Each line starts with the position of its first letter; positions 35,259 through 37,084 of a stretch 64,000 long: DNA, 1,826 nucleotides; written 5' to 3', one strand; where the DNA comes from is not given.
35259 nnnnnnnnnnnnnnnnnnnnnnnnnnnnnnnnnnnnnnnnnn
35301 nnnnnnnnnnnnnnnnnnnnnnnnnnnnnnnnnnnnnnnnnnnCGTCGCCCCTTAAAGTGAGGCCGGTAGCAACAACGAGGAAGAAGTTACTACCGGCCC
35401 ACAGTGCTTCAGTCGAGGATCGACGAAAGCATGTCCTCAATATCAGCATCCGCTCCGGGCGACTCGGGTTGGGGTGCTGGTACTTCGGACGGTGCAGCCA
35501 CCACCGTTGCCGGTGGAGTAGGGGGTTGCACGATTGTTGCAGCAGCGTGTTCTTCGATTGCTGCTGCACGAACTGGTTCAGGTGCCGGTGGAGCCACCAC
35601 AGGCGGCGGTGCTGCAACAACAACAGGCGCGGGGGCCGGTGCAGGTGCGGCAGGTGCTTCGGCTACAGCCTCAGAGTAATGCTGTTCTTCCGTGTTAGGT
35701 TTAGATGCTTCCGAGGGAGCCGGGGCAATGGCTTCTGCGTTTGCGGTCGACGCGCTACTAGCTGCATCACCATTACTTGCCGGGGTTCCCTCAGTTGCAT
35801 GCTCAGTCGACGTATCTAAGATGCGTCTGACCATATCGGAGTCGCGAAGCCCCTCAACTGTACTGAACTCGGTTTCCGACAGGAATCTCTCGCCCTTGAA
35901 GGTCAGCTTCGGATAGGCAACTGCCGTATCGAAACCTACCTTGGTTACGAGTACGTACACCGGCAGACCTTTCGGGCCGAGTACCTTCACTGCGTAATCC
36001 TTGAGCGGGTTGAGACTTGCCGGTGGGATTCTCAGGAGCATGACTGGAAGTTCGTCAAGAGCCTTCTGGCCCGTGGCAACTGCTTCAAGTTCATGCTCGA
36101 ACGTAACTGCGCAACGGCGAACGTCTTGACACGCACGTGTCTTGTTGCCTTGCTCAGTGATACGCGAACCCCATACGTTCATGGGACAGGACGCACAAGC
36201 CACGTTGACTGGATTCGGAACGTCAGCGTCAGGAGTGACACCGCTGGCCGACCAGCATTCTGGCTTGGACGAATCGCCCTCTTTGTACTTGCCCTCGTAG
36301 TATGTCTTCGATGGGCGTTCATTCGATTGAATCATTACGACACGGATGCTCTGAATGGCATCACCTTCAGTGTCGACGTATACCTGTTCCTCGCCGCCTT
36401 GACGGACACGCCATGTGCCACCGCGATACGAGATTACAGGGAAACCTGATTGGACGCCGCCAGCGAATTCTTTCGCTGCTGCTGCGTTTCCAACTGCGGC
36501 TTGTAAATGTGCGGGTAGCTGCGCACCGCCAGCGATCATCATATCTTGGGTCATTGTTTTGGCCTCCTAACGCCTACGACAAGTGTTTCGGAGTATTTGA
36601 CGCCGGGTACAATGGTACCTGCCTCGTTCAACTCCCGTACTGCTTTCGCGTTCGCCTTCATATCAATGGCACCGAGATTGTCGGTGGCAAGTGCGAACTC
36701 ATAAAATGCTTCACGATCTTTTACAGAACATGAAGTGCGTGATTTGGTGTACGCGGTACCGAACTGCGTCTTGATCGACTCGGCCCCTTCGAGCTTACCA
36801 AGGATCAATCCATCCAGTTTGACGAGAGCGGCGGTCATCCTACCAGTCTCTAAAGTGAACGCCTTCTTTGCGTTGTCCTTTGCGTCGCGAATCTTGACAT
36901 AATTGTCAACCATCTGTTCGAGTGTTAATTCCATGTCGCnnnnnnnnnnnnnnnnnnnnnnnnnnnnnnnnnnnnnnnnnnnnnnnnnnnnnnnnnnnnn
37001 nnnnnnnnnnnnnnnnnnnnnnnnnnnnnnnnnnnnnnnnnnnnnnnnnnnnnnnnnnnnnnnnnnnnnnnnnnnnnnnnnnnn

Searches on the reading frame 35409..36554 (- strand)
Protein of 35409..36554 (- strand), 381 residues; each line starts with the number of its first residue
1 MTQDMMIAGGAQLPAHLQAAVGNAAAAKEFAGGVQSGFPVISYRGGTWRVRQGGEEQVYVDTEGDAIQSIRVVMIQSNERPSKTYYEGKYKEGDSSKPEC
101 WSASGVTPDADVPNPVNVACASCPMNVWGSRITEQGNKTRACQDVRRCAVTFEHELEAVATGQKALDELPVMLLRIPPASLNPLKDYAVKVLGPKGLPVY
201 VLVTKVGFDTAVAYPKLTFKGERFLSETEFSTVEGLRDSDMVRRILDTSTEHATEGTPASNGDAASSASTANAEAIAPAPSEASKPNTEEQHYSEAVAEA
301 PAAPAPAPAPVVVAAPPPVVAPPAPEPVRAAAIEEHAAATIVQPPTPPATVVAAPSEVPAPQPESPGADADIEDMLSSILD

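Call 14: search_protein_families(library=phrogs, proteins=[window:35409-36554:-], max_evalue=0.001)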
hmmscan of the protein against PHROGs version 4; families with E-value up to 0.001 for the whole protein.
window:35409-36554:- (381 aa): 2 families
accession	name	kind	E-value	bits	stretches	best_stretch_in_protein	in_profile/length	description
phrog_27714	-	unknown function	2.6e-24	87.3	1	66-280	81-288/292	-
phrog_23155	-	unknown function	7.3e-15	55.9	1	61-238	60-219/255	-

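Call 71: search_protein_families(library=pfam, proteins=[window:35409-36554:-], max_evalue=0.001)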
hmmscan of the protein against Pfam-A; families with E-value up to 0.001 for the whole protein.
window:35409-36554:- (381 aa): 0 families

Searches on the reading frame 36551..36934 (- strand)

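Call 42: search_protein_families(library=phrogs, proteins=[window:36551-36934:-], max_evalue=0.00001)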
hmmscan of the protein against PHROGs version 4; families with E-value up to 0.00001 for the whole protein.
window:36551-36934:- (127 aa): 1 family
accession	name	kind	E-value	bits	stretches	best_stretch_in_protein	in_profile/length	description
phrog_13900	-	head and packaging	6.9e-21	76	1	4-125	11-132/132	minor head protein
